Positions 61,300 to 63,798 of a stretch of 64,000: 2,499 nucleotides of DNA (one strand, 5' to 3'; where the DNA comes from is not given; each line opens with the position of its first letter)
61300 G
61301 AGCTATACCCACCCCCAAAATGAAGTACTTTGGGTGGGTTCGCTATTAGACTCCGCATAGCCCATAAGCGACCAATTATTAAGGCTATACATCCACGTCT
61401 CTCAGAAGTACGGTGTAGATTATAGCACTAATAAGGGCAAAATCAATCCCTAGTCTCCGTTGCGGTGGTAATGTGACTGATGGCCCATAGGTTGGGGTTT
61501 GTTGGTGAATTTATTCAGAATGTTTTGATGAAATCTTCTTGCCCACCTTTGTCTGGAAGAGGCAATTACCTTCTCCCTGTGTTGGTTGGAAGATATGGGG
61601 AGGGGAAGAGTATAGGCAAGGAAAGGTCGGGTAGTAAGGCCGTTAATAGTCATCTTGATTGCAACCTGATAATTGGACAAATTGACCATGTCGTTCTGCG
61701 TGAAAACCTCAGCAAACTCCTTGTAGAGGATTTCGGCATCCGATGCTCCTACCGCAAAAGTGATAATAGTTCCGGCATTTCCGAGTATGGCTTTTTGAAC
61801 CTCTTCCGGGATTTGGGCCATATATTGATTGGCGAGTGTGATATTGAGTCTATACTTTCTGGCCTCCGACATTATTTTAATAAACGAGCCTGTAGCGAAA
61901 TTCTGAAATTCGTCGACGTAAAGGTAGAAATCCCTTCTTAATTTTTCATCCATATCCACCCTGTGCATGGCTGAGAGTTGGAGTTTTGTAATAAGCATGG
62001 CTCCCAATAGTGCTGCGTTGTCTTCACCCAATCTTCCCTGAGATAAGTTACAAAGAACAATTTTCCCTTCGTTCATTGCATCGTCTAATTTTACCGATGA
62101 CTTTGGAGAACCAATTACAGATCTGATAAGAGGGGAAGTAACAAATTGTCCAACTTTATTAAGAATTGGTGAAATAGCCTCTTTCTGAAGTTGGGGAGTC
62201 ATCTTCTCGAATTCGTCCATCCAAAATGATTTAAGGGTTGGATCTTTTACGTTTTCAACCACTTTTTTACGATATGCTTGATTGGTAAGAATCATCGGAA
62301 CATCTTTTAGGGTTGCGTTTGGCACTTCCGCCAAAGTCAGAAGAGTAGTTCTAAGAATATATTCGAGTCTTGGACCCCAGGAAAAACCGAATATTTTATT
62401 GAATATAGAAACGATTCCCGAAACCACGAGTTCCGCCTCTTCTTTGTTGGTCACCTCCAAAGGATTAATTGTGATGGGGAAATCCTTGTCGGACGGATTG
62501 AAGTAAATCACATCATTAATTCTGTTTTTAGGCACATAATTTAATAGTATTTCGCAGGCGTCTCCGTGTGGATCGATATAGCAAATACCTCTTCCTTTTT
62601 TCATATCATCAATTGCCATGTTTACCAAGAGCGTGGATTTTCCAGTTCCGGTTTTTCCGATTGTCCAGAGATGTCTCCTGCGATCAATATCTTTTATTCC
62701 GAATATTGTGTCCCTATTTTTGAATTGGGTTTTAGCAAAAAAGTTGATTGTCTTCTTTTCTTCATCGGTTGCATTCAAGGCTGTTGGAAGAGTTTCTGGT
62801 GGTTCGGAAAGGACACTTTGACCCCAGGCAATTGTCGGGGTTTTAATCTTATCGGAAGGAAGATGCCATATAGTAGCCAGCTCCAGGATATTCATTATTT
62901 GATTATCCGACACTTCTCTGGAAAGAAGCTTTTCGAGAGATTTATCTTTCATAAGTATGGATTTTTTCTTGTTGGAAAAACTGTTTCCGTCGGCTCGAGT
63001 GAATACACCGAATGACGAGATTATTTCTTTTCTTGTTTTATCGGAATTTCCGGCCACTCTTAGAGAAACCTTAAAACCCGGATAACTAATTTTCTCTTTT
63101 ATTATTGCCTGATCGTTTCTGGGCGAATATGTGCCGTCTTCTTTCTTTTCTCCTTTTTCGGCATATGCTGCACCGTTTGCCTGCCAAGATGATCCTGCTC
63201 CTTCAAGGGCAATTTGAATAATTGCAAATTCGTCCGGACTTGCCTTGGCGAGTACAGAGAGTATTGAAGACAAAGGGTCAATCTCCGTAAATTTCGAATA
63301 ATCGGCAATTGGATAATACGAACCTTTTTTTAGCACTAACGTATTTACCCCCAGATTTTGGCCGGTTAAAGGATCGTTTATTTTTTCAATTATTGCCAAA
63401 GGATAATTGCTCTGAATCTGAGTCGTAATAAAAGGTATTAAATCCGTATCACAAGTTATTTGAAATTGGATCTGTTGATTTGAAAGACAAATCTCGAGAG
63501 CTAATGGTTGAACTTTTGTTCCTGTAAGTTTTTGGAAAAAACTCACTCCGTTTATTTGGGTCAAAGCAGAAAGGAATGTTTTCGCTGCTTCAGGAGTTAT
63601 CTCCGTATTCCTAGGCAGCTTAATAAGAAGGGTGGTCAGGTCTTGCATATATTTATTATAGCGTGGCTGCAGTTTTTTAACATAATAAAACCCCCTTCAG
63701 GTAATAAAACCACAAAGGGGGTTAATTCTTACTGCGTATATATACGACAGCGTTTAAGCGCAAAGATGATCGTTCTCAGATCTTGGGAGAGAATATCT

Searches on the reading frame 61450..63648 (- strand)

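Call 68: search_protein_families(library=pfam, proteins=[window:61450-63648:-], max_evalue=0.00001)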
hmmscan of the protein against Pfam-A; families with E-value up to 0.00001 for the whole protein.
window:61450-63648:- (732 aa): 1 family
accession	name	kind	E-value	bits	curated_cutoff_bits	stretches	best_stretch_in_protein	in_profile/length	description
PF12696.13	TraG-D_C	-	1.8e-06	28.3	22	1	575-653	3-83/126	TraM recognition site of TraD and TraG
